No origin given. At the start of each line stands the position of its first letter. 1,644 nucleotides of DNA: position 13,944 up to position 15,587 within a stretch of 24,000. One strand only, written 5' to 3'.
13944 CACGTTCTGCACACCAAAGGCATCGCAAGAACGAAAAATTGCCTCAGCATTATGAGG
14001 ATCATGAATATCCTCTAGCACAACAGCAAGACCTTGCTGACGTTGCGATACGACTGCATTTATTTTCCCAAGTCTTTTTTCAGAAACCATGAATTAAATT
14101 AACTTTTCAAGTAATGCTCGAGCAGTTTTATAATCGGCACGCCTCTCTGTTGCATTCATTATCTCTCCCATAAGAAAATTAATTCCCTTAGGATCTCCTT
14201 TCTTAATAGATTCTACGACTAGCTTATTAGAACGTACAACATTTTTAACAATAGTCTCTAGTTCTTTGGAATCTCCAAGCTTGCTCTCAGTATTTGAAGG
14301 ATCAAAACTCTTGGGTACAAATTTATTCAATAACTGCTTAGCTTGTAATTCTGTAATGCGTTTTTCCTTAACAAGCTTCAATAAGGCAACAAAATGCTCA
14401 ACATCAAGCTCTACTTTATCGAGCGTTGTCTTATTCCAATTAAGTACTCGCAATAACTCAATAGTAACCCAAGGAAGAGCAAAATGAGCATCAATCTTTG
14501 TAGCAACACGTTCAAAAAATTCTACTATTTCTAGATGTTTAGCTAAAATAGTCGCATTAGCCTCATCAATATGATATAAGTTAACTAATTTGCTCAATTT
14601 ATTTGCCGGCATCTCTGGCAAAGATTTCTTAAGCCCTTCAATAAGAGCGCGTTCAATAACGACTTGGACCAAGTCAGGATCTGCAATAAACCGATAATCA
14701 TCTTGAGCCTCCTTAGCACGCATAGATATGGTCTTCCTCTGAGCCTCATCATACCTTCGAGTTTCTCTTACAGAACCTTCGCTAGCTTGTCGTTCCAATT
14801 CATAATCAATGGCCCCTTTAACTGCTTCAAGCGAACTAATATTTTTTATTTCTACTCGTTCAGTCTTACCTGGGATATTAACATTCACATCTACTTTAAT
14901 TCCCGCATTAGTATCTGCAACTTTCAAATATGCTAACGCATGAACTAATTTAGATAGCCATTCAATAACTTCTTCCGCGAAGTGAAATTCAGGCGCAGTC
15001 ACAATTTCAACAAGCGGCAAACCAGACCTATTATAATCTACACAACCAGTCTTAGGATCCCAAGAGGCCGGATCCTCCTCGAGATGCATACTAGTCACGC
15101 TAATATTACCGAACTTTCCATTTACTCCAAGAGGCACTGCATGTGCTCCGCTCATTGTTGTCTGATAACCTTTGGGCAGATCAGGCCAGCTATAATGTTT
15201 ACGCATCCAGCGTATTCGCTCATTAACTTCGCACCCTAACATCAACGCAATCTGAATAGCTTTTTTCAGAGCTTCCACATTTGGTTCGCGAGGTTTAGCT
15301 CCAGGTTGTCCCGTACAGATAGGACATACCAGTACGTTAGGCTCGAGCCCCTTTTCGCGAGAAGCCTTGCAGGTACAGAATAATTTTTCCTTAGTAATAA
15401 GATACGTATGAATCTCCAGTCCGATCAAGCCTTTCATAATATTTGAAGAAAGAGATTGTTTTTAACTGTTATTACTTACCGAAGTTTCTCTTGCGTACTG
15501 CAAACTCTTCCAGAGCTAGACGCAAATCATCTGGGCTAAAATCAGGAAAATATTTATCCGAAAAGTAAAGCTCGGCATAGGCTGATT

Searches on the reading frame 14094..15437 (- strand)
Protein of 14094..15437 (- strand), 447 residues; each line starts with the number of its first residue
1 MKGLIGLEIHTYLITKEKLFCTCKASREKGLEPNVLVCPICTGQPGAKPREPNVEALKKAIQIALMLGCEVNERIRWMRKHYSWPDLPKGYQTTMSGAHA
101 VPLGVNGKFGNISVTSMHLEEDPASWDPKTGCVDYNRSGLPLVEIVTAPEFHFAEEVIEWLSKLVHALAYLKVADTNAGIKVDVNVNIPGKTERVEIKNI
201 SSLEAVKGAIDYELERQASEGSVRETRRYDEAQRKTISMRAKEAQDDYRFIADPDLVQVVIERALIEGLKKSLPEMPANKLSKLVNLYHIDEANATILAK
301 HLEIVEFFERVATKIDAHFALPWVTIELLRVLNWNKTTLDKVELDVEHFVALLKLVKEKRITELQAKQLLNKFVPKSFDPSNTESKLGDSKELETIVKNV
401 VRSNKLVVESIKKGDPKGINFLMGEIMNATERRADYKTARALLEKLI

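Call 10: search_protein_families(library=pfam, proteins=[window:14094-15437:-], max_evalue=0.001)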
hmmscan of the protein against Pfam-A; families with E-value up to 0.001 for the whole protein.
window:14094-15437:- (447 aa): 2 families
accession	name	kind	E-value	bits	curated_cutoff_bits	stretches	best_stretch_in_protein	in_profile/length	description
PF02934.20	GatB_N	-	4.9e-76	256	23.4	1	5-267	3-277/277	GatB/GatE catalytic domain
PF02637.23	GatB_Yqey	-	2.1e-24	86.5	27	1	306-447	1-148/148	GatB domain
